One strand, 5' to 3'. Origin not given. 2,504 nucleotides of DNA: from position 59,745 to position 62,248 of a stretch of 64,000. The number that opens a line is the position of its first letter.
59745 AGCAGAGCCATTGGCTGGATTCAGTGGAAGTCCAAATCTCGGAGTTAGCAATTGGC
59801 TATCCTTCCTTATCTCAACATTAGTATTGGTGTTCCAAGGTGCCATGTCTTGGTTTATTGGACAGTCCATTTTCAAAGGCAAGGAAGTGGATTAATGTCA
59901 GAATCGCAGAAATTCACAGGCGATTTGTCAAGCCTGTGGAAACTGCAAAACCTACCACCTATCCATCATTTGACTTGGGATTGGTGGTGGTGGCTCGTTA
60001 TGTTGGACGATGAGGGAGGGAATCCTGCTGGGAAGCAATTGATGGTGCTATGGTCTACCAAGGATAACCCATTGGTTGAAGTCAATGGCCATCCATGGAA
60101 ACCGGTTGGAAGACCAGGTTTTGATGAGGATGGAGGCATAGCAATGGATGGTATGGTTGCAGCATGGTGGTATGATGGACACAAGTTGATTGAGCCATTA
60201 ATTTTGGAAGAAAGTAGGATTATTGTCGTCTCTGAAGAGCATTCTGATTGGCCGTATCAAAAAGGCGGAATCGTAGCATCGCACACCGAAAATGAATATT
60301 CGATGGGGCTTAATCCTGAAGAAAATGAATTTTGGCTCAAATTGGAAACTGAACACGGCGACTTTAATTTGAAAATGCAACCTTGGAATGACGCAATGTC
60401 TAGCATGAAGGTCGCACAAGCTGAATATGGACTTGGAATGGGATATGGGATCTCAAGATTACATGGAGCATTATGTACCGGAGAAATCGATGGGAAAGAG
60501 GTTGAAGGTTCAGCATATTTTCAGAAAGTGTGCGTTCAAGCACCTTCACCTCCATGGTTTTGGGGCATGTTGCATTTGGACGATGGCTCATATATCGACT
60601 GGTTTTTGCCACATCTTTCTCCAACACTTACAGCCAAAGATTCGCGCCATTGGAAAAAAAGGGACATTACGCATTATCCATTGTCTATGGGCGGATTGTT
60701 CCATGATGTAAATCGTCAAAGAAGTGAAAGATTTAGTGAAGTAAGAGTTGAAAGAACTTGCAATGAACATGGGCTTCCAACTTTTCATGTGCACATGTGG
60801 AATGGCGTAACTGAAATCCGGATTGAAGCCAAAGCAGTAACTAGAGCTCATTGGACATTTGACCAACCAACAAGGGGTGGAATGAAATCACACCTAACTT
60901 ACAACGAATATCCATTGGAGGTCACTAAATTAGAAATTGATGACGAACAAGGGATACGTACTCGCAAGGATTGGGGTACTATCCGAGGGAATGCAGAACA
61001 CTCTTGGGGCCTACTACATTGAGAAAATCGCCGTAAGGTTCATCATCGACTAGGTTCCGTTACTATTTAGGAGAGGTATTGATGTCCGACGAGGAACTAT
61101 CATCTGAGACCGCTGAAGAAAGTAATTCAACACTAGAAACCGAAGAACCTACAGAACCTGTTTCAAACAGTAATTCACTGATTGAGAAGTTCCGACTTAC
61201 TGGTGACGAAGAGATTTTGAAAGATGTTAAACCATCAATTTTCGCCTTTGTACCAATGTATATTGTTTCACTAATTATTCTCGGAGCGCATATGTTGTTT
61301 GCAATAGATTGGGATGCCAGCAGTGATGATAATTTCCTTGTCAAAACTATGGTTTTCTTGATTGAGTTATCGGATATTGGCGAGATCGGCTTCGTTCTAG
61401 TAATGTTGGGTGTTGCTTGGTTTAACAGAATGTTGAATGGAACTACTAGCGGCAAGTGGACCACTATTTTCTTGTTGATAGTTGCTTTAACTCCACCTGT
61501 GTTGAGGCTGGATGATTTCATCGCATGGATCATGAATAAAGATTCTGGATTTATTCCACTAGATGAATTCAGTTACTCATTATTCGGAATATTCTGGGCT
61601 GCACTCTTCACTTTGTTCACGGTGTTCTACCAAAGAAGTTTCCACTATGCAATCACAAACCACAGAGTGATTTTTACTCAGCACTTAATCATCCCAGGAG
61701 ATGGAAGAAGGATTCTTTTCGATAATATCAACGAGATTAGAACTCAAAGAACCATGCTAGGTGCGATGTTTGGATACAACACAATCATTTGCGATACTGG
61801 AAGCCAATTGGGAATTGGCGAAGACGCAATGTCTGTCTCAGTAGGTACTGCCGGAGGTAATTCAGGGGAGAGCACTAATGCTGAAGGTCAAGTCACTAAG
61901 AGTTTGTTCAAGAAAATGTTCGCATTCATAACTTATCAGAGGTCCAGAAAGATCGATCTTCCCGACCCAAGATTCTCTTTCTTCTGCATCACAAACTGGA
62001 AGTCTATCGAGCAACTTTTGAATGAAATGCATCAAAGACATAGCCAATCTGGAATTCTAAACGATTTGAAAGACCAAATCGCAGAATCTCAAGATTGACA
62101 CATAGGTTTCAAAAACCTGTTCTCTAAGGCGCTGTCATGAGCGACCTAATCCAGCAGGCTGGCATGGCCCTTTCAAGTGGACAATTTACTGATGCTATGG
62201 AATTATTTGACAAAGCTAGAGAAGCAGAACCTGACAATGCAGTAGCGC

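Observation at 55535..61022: Five-gene translationally coupled operon: two ABC ATPase/ABC-2 permease pairs plus an AttH/CrtC/tocopherol-cyclase-like Trp-rich protein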

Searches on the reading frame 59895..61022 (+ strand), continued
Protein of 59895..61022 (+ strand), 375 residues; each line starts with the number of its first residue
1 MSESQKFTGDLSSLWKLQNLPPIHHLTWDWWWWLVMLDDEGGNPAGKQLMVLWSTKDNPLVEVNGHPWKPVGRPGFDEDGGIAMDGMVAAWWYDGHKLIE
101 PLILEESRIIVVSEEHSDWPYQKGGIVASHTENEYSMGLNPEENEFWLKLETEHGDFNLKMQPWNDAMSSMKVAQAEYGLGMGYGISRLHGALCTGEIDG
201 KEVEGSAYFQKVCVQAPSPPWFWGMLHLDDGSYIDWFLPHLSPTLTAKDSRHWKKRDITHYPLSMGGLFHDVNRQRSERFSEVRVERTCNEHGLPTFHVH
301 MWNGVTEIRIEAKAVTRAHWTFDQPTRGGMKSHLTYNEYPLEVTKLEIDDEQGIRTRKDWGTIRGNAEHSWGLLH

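Call 32: find_encoding_contigs(protein=P0306, flank=7000, max_places=1)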
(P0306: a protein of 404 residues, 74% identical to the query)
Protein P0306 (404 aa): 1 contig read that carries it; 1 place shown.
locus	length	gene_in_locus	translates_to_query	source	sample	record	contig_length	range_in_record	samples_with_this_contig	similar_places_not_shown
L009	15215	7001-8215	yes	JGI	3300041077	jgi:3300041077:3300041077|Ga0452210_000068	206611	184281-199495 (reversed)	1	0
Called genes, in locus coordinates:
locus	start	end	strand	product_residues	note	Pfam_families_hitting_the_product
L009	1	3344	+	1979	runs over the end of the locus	PF18884:TSP3_bac (weak)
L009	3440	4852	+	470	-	-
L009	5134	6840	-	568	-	PF00749:tRNA-synt_1c, PF03950:tRNA-synt_1c_C, PF20974:tRNA-synt_1c_C2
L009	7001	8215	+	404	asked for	-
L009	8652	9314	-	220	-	PF01135:PCMT, PF01596:Methyltransf_3 (weak), PF08704:GCD14, PF13847:Methyltransf_31 (weak), PF13649:Methyltransf_25 (weak)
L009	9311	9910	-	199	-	PF19769:CPxCG_zf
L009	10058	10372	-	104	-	-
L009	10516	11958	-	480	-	PF12679:ABC2_membrane_2, PF12730:ABC2_membrane_4 (weak), PF12698:ABC2_membrane_3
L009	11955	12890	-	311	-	PF00005:ABC_tran, PF13304:AAA_21, PF13732:DrrA1-3_C (weak)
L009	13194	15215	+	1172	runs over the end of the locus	PF03833:PolC_DP2_N, PF24844:PolC_DP2_central, PF24846:PolC_DP2_cat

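Call 33: find_encoding_contigs(protein=P0145, flank=7000, max_places=1)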
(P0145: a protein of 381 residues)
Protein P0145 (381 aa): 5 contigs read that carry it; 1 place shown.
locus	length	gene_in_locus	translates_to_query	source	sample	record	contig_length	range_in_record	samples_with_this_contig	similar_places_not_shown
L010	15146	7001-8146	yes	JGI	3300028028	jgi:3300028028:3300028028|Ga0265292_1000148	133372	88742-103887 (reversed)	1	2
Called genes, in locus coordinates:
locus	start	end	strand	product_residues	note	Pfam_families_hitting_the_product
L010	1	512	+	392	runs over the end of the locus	PF12679:ABC2_membrane_2, PF12698:ABC2_membrane_3, PF01061:ABC2_membrane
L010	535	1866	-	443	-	PF03951:Gln-synt_N, PF00120:Gln-synt_C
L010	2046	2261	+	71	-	PF01423:LSM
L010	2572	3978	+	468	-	PF13522:GATase_6, PF13537:GATase_7, PF00156:Pribosyltran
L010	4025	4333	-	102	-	-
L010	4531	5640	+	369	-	PF01702:TGT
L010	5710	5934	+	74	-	-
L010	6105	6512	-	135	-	PF01850:PIN (weak), PF10130:PIN_2, PF13470:PIN_3 (weak)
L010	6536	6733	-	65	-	-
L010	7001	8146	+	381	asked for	-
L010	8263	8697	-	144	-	PF02590:SPOUT_MTase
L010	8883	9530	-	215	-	-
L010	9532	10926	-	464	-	PF00108:Thiolase_N, PF22691:Thiolase_C_1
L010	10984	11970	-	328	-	PF04055:Radical_SAM, PF08608:Wyosine_form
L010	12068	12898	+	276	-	PF01896:DNA_primase_S (faint)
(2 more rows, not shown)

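Call 34: find_encoding_contigs(protein=P0288, flank=7000, max_places=1)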
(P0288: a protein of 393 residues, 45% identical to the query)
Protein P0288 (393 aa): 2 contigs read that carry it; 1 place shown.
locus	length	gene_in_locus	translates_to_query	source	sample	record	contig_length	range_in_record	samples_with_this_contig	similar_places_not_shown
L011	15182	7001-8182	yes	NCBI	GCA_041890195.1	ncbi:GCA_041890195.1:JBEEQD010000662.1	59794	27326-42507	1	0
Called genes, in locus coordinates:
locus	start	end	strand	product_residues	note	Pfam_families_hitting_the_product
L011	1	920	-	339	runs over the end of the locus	PF00586:AIRS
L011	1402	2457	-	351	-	-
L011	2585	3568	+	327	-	PF00005:ABC_tran, PF13304:AAA_21, PF27102:NodI_C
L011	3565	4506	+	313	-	PF01061:ABC2_membrane, PF12698:ABC2_membrane_3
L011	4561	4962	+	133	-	PF00571:CBS (weak)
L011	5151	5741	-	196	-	PF01988:VIT1 (faint)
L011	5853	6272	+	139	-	PF02830:V4R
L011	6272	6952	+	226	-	PF06745:ATPase, PF13481:AAA_25 (weak), PF23442:DUF7125, PF20720:nSTAND3 (weak)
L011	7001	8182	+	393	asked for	-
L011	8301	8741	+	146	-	PF00037:Fer4 (faint), PF12797:Fer4_2 (faint), PF12837:Fer4_6 (faint), PF13187:Fer4_9 (faint), PF13237:Fer4_10 (faint), PF14697:Fer4_21 (faint), PF12838:Fer4_7 (faint)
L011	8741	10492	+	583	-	PF02730:AFOR_N, PF01314:AFOR_C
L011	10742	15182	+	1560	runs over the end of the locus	PF17957:Big_7, PF14446:Prok-RING_1 (faint)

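Call 35: find_encoding_contigs(protein=P0339, flank=7000, max_places=1)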
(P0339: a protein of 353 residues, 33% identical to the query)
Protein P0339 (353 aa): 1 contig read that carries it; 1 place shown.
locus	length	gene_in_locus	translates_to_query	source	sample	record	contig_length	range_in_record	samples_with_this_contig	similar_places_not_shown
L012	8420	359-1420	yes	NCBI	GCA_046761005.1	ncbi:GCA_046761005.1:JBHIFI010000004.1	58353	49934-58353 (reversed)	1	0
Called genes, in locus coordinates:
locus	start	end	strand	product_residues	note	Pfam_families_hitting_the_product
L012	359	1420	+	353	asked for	-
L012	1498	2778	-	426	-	PF01142:TruD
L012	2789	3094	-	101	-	PF13656:RNA_pol_L_2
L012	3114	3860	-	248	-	PF04055:Radical_SAM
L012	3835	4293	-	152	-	PF12172:zf-ChsH2, PF01796:OB_ChsH2_C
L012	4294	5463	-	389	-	PF00108:Thiolase_N, PF00109:ketoacyl-synt (faint), PF22691:Thiolase_C_1, PF02803:Thiolase_C (weak)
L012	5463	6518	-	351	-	PF01154:HMG_CoA_synt_N (weak), PF08541:ACP_syn_III_C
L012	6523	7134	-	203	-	PF01381:HTH_3, PF13560:HTH_31 (weak)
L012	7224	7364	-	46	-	-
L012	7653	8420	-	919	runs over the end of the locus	PF00246:Peptidase_M14, PF20773:InhA-like_MAM (faint)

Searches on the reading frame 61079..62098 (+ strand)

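Call 3: search_protein_families(library=pfam, proteins=[window:61079-62098:+], max_evalue=0.01)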
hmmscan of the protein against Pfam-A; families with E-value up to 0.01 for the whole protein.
window:61079-62098:+ (339 aa): 1 family
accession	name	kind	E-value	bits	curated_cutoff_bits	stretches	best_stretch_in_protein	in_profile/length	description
PF03703.20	bPH_2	-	0.00046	20.8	22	1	186-243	2-58/78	Bacterial PH domain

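Call 4: search_protein_families(library=ncbifam, proteins=[window:61079-62098:+], max_evalue=0.01)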
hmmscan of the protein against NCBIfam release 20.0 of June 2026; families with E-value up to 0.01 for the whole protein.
window:61079-62098:+ (339 aa): 0 families
